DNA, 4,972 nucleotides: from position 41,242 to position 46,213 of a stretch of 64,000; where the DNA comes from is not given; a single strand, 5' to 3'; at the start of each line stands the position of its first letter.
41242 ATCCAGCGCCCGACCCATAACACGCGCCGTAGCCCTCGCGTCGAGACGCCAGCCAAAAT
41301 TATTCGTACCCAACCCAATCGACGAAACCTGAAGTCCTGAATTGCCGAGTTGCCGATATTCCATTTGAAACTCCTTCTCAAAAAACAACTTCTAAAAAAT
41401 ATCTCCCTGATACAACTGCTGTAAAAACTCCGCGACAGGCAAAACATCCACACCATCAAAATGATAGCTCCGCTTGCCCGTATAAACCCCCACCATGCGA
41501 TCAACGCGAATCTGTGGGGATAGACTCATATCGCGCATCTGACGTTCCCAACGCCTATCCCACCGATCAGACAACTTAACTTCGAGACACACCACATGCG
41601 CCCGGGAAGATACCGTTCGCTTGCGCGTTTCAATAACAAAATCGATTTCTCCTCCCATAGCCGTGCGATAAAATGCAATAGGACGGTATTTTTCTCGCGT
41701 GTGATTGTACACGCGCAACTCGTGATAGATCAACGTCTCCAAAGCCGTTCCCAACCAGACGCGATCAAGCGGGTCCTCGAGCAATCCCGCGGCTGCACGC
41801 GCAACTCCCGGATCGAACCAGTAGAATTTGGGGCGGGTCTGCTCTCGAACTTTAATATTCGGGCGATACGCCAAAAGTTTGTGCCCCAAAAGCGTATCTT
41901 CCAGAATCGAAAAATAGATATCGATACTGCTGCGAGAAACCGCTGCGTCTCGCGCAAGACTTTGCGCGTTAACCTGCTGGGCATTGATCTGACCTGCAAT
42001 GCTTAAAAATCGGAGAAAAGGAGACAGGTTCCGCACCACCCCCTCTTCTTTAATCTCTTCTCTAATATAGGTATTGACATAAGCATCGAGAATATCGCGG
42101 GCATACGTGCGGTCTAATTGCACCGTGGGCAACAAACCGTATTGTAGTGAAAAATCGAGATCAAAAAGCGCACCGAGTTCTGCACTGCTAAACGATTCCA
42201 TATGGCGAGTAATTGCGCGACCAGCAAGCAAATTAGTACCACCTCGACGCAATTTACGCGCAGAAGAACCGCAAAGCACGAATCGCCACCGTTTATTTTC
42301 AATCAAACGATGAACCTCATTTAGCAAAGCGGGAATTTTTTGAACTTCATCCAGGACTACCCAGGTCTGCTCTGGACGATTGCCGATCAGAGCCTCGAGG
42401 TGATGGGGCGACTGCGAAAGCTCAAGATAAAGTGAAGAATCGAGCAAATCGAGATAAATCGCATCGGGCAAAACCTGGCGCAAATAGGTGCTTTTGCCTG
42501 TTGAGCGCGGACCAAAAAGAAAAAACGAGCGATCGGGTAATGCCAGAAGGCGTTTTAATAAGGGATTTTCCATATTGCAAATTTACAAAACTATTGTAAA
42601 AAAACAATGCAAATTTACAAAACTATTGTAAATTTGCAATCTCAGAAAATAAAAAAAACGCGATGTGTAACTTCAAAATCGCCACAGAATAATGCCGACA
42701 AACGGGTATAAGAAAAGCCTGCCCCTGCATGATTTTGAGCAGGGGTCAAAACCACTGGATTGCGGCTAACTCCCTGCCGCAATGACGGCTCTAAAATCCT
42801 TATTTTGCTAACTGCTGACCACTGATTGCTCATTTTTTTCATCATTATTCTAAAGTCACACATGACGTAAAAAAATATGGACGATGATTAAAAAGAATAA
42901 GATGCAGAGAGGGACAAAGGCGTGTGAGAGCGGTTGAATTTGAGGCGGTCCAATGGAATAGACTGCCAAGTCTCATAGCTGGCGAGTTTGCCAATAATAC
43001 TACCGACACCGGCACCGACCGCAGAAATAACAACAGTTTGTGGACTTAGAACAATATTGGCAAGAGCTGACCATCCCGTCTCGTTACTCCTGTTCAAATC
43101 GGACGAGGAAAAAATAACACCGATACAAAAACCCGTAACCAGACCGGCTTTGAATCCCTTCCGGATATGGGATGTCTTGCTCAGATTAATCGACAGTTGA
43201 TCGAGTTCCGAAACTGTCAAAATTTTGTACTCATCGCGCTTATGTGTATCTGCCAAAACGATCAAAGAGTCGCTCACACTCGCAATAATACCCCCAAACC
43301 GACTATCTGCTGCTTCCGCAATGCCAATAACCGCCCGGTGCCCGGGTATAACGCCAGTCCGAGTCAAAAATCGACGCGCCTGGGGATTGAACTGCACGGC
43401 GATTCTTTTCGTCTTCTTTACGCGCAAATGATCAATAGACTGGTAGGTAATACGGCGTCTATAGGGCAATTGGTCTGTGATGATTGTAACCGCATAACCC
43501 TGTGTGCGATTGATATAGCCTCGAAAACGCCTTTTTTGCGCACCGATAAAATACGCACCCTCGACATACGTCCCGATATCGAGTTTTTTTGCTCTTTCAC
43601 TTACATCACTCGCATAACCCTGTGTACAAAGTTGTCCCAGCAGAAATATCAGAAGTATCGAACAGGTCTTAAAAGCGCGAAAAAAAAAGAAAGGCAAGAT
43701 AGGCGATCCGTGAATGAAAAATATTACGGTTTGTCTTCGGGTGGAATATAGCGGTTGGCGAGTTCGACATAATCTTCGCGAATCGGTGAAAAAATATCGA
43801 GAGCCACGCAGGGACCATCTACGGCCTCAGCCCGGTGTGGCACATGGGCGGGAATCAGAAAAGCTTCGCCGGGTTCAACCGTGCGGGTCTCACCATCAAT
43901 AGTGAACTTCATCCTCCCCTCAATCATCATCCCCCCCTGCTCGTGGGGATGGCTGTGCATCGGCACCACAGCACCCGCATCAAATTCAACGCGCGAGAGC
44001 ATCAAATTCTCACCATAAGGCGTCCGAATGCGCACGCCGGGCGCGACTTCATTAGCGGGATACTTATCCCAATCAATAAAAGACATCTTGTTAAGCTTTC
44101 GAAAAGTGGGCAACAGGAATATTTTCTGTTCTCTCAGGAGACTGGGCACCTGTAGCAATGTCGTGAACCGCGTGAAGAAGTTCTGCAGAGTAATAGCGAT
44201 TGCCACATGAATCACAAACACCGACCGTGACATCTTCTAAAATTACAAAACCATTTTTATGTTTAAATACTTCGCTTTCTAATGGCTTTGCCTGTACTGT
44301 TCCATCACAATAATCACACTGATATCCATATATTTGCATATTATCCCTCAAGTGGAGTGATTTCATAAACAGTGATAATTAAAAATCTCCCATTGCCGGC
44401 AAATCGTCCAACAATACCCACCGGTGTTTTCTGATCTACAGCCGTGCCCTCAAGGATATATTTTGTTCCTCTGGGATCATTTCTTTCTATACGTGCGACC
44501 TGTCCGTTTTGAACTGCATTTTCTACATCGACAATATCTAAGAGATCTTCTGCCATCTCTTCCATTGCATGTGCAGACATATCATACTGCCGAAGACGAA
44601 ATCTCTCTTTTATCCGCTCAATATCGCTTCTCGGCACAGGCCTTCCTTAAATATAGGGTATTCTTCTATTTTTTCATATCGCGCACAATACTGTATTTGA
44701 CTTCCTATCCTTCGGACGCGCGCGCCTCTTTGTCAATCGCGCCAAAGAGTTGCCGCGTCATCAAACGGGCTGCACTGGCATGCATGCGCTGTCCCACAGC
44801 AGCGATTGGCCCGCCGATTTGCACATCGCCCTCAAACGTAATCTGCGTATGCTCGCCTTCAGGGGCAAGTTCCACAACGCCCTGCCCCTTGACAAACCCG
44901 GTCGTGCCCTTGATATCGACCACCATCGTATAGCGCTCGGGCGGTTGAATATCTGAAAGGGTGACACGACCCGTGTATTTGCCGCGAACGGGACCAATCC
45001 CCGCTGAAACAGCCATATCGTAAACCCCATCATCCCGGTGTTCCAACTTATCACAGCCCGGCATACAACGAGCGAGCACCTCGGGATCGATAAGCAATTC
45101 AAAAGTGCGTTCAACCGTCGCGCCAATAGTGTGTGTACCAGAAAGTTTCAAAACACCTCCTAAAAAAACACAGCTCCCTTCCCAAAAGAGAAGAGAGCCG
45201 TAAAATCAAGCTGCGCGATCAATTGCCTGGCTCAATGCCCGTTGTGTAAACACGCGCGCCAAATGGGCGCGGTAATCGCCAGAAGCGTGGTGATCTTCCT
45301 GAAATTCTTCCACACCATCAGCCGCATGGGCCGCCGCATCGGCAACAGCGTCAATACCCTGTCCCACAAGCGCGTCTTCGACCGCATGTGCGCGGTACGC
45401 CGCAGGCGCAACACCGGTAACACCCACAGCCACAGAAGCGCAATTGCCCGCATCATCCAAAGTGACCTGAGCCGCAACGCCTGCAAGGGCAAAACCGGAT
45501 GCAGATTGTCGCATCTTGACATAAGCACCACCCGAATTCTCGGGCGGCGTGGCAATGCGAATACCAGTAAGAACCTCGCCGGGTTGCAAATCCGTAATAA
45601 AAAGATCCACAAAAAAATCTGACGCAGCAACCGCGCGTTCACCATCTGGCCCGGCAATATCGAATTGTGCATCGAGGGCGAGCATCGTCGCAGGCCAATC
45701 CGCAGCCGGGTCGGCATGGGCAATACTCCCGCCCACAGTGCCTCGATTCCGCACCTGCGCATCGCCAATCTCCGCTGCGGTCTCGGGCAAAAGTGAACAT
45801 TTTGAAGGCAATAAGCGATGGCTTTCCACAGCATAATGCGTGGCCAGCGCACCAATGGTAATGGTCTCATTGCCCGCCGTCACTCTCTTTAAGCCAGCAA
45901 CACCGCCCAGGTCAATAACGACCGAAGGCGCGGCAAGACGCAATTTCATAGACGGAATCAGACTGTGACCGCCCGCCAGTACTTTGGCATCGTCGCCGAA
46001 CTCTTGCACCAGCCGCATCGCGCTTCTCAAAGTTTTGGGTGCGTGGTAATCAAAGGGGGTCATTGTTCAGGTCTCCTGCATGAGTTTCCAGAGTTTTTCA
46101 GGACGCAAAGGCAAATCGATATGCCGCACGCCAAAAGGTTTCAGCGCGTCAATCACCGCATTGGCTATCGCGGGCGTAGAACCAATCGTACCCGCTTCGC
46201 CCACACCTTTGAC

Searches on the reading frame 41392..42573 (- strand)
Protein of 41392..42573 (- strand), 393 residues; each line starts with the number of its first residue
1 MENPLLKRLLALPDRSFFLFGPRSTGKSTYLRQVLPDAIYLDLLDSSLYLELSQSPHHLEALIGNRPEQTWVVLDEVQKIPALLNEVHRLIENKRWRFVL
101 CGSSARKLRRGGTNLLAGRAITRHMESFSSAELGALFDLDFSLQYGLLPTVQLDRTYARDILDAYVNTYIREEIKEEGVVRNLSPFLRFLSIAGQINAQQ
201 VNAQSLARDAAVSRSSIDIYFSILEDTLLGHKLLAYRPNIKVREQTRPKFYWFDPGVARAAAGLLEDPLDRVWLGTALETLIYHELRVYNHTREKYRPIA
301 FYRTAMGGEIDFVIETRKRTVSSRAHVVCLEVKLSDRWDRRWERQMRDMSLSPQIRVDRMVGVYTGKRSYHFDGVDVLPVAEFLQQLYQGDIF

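Call 36: search_protein_families(library=pfam, proteins=[window:41392-42573:-], max_evalue=0.001)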
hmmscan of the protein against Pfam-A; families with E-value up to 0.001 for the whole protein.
window:41392-42573:- (393 aa): 2 families
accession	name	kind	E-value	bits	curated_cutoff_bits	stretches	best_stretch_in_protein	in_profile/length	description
PF13635.12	DUF4143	-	4.7e-26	91.9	28.1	1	173-333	3-158/160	Domain of unknown function (DUF4143)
PF13173.12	AAA_14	-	1e-19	71.2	27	1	16-133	4-128/129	AAA domain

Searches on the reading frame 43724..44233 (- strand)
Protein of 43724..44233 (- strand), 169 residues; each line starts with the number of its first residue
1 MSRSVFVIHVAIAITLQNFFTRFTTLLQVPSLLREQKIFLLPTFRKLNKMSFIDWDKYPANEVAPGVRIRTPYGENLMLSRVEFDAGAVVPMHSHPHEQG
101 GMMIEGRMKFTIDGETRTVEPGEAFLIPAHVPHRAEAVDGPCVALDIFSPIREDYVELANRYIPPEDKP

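Call 36: search_protein_families(library=pfam, proteins=[window:43724-44233:-], max_evalue=0.001)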
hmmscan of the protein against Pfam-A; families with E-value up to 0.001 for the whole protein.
window:43724-44233:- (169 aa): 3 families
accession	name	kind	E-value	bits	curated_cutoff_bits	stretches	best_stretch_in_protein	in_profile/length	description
PF07883.17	Cupin_2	-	7.5e-18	64.4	27.2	1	81-148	2-70/70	Cupin domain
PF02311.25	AraC_binding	-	1e-08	35.4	21.1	1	88-141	14-67/135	AraC-like ligand binding domain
PF00190.28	Cupin_1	-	1.4e-05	25.1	22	1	77-148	33-113/151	Cupin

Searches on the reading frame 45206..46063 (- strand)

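Call 37: search_protein_families(library=pfam, proteins=[window:45206-46063:-], max_evalue=0.00001)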
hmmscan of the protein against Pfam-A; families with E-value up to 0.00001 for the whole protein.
window:45206-46063:- (285 aa): 2 families
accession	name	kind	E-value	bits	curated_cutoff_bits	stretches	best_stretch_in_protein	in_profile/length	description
PF00941.27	FAD_binding_5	-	1.1e-48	165.7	27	1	3-170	2-167/170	FAD binding domain in molybdopterin dehydrogenase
PF03450.22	CO_deh_flav_C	-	8.5e-16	58.4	25.5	1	180-279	2-101/102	CO dehydrogenase flavoprotein C-terminal domain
